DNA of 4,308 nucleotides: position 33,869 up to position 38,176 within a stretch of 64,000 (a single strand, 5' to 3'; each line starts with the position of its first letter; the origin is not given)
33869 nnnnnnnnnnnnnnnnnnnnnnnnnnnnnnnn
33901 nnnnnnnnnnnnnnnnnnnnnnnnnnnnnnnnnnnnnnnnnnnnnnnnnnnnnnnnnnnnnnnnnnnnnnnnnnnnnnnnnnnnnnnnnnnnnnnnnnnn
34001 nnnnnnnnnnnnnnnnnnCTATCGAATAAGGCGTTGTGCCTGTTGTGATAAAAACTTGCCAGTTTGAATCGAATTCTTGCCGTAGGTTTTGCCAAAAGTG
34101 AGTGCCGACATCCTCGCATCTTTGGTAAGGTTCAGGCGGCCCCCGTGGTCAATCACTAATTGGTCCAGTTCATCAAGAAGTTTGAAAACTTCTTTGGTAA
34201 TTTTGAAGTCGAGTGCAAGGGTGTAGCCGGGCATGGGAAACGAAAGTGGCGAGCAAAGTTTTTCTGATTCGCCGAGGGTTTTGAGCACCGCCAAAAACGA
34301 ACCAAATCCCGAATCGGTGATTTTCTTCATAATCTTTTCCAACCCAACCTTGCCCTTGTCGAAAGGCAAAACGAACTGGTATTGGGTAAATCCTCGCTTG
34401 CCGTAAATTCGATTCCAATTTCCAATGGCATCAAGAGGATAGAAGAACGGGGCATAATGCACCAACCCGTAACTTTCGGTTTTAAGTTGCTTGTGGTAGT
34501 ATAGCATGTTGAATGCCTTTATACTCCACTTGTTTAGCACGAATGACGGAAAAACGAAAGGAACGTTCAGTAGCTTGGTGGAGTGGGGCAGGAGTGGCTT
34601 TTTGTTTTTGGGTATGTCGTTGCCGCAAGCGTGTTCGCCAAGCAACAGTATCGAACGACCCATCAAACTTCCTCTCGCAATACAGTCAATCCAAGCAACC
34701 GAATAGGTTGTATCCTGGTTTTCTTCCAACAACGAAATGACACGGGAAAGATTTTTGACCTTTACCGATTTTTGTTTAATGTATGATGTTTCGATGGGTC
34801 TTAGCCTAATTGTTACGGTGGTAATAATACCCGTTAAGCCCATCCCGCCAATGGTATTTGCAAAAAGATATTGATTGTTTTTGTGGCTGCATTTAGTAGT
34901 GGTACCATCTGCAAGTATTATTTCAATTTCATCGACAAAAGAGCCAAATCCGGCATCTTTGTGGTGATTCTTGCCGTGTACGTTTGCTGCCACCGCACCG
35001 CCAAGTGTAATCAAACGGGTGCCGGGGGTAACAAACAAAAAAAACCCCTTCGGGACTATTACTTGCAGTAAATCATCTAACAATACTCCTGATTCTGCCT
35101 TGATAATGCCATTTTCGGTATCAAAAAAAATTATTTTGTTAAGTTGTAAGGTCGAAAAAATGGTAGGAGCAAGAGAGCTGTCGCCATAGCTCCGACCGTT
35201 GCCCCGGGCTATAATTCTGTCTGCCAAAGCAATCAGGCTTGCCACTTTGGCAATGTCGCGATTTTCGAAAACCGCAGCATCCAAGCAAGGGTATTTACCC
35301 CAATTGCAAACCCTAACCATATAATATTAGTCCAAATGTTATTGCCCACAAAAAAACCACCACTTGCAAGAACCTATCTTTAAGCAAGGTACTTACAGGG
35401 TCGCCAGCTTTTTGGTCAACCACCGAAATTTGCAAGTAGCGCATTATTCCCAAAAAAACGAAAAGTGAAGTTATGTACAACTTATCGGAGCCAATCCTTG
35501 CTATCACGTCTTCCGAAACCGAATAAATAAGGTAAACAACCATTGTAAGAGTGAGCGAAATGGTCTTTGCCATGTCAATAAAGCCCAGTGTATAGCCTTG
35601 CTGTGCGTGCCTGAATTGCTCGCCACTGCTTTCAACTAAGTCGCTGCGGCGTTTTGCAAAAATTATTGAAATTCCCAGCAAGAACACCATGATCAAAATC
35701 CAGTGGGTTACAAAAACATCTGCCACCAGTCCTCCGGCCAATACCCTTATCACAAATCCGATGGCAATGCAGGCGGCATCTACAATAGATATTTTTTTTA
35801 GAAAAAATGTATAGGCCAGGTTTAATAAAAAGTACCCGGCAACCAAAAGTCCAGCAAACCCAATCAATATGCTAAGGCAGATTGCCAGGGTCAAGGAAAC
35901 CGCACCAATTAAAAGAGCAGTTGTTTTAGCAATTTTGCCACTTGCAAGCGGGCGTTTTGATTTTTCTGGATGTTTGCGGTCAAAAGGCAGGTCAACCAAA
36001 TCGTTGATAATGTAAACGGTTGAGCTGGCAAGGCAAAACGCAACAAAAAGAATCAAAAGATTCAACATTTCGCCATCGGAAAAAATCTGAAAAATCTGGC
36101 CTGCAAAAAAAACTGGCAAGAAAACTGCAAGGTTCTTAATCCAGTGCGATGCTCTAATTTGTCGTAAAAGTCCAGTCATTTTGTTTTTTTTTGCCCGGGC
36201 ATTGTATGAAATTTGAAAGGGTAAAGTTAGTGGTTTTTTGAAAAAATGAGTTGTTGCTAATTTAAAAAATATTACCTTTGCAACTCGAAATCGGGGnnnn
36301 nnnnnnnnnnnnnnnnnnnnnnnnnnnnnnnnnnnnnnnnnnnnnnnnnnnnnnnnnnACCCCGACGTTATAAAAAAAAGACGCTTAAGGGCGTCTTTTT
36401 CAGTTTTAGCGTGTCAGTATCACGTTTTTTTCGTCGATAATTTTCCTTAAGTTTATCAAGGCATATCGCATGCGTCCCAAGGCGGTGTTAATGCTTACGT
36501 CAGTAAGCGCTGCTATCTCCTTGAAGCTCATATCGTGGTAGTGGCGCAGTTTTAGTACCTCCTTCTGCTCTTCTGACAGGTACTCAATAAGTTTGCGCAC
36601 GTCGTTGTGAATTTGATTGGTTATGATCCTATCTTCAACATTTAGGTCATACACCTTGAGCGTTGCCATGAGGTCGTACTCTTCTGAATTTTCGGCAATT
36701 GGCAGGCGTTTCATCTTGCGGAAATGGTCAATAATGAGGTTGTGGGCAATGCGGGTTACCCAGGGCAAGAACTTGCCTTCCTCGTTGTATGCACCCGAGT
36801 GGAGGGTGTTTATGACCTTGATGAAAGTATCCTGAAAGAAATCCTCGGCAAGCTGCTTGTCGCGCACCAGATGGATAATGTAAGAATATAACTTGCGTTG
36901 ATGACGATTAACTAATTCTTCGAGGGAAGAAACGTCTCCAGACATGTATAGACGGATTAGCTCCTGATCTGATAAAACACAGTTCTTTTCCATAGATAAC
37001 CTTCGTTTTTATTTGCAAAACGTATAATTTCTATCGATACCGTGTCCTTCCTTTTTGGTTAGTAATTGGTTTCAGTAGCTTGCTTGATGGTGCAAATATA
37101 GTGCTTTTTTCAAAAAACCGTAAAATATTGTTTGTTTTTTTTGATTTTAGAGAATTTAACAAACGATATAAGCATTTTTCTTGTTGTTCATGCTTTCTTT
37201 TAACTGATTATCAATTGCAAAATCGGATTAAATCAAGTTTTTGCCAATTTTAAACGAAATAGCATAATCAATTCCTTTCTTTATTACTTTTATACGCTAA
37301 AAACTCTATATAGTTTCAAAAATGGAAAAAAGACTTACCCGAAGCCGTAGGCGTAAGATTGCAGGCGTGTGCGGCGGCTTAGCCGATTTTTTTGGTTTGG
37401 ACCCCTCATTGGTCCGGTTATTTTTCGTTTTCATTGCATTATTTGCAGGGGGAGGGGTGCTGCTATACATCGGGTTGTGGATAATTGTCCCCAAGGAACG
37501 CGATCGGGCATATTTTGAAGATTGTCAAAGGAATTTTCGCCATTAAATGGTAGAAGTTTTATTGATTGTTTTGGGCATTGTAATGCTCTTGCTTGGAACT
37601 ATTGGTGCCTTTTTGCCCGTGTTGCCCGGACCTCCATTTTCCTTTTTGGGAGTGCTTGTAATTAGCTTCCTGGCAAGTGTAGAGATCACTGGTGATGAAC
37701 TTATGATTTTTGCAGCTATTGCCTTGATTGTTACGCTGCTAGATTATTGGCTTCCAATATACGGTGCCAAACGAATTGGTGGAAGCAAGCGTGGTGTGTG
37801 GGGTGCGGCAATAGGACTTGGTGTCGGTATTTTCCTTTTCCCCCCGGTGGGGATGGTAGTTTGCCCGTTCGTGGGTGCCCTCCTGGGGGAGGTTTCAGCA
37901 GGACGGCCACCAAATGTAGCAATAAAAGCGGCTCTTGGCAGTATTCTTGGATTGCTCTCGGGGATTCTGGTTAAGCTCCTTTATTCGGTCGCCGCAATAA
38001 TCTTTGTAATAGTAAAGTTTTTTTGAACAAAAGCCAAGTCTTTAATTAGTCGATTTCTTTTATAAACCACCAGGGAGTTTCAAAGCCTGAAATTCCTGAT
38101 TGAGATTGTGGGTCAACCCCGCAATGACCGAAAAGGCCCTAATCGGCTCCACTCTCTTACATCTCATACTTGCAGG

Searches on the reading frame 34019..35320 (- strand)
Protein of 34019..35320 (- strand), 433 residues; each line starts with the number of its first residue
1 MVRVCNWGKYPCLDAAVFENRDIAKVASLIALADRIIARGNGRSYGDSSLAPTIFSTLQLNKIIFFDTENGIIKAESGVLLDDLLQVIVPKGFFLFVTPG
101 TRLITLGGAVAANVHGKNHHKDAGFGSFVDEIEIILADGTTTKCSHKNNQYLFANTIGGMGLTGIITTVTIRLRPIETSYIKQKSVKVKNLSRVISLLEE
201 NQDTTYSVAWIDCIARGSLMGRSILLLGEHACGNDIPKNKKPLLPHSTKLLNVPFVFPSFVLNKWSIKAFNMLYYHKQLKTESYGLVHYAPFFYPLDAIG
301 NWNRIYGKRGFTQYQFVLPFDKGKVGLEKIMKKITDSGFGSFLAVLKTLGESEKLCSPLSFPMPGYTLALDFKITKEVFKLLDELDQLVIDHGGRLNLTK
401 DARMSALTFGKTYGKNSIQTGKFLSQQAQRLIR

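Call 42: search_protein_families(library=pfam, proteins=[window:34019-35320:-], max_evalue=0.0001)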
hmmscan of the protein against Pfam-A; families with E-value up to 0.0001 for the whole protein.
window:34019-35320:- (433 aa): 1 family
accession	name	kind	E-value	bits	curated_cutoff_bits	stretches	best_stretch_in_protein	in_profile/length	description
PF01565.28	FAD_binding_4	-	3.9e-19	69.2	26.4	1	16-145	3-139/139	FAD binding domain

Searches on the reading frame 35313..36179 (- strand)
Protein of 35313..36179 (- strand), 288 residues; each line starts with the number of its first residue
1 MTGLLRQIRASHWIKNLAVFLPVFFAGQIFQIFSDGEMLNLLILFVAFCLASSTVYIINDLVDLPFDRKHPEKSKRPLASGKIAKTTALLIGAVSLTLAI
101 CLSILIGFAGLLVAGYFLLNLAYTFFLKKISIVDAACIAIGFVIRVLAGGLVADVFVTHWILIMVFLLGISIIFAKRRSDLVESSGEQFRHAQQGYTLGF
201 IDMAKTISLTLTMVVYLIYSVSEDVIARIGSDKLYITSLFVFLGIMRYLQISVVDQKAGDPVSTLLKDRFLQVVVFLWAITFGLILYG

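Call 42: search_protein_families(library=pfam, proteins=[window:35313-36179:-], max_evalue=0.0001)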
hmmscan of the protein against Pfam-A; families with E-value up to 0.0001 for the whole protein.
window:35313-36179:- (288 aa): 1 family
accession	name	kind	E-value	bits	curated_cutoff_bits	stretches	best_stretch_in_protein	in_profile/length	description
PF01040.23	UbiA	-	1.6e-22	80.5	34.2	1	24-257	5-235/250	UbiA prenyltransferase family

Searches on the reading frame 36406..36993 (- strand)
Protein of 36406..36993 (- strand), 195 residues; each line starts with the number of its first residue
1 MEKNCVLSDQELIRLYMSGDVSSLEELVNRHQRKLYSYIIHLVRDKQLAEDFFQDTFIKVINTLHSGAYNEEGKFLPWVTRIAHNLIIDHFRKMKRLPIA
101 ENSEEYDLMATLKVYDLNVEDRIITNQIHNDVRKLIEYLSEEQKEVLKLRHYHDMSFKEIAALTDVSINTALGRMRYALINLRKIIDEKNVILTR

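Call 42: search_protein_families(library=pfam, proteins=[window:36406-36993:-], max_evalue=0.0001)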
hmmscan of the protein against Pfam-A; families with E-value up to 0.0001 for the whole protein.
window:36406-36993:- (195 aa): 3 families
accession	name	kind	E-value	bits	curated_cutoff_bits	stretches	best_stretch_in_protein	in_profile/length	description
PF04542.20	Sigma70_r2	-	4.5e-16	58.8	24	1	27-96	1-70/71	Sigma-70 region 2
PF08281.18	Sigma70_r4_2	-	2.1e-10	40.5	25.7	1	131-170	3-42/54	Sigma-70, region 4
PF04545.22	Sigma70_r4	-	9.9e-09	35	24.1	1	136-184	2-50/50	Sigma-70, region 4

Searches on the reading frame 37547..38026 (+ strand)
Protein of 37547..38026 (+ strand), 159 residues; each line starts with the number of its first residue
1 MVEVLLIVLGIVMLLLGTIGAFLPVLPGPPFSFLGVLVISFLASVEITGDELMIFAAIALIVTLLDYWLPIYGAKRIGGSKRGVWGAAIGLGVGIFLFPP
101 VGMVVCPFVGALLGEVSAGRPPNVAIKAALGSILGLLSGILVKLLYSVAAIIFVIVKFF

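Call 42: search_protein_families(library=pfam, proteins=[window:37547-38026:+], max_evalue=0.0001)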
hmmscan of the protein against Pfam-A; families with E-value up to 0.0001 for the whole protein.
window:37547-38026:+ (159 aa): 1 family
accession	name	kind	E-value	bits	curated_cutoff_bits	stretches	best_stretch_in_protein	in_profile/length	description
PF04306.18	DUF456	-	1.6e-34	119.6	29.4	1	22-157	1-138/139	Protein of unknown function (DUF456)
